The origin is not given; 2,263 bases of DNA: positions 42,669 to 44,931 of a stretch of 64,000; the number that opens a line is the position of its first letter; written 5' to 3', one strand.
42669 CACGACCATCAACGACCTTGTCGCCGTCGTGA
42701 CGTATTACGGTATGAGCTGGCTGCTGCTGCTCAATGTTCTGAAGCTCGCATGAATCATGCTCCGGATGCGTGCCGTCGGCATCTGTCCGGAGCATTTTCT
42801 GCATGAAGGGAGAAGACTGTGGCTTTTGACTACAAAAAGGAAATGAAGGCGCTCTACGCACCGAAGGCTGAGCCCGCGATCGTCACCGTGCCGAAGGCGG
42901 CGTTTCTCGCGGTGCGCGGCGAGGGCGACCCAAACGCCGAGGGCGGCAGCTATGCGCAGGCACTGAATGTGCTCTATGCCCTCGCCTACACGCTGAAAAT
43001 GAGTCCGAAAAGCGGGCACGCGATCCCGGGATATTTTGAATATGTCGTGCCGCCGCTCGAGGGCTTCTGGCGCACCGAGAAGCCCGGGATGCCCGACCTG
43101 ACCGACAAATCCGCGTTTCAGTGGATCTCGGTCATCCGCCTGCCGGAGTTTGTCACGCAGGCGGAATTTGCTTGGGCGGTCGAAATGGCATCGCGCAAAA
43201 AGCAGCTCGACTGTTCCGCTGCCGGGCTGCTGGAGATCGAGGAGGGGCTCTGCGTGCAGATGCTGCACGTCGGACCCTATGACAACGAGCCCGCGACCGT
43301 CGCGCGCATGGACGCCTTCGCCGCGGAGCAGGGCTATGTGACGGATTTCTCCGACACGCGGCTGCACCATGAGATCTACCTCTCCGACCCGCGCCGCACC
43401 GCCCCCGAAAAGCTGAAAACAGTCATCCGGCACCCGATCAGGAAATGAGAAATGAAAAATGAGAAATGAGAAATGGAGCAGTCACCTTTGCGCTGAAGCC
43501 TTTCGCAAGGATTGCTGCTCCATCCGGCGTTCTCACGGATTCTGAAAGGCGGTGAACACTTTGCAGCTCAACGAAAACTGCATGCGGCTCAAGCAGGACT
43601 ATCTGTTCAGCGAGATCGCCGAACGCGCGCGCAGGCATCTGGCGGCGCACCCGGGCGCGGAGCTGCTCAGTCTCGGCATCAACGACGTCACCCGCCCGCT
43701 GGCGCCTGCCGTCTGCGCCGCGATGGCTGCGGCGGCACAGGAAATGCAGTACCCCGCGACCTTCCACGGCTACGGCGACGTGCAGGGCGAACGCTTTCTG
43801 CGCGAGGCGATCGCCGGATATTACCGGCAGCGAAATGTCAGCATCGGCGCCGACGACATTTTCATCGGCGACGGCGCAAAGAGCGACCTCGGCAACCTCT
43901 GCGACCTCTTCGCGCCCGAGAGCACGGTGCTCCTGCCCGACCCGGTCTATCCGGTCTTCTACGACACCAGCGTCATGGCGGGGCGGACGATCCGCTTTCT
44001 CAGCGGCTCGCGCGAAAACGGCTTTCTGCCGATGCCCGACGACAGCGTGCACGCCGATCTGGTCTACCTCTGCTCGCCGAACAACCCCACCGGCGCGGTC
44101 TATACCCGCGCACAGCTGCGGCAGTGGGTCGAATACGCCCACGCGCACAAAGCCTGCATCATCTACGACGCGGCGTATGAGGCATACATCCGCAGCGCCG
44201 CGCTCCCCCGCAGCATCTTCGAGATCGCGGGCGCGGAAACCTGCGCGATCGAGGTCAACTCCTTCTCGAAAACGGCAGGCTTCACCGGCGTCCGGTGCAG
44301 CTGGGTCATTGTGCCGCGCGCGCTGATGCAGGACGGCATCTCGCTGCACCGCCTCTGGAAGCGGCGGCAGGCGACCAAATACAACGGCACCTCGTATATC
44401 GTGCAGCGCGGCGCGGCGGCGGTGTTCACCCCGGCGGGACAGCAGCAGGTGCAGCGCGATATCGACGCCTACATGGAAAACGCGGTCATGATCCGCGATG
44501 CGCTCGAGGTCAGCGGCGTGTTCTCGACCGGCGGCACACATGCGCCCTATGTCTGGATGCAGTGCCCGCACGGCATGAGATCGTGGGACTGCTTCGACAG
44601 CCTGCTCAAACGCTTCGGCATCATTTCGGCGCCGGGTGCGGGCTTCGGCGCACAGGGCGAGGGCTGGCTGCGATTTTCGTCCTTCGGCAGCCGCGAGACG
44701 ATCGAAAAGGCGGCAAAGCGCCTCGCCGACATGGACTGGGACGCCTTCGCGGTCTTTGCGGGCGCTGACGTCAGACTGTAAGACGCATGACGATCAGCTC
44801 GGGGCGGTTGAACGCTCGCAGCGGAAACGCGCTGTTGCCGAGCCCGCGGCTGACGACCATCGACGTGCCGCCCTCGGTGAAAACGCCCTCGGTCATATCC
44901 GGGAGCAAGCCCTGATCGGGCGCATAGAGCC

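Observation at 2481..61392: Modular dispersed intergenic repeat family (heptad-like tracts + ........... core + conserved arms), at least 8 copies in 64 kb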

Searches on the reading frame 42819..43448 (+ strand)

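Call 77: search_protein_families(library=pfam, proteins=[window:42819-43448:+], max_evalue=0.001)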
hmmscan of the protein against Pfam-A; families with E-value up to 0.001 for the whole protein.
window:42819-43448:+ (209 aa): 1 family
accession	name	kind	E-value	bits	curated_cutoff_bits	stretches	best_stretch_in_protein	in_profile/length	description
PF06445.20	GyrI-like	-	2.3e-17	64.1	26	1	18-207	2-154/155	GyrI-like small molecule binding domain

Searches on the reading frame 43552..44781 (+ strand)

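Call 77: search_protein_families(library=pfam, proteins=[window:43552-44781:+], max_evalue=0.001)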
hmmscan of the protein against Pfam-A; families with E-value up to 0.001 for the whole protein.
window:43552-44781:+ (409 aa): 2 families
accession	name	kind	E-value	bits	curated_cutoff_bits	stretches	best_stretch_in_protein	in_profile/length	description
PF00155.27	Aminotran_1_2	-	7.3e-40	137.7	19.7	1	37-391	2-361/361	Aminotransferase class I and II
PF04864.19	Alliinase_C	-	0.00033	20.1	22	0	122-254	95-208/363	Allinase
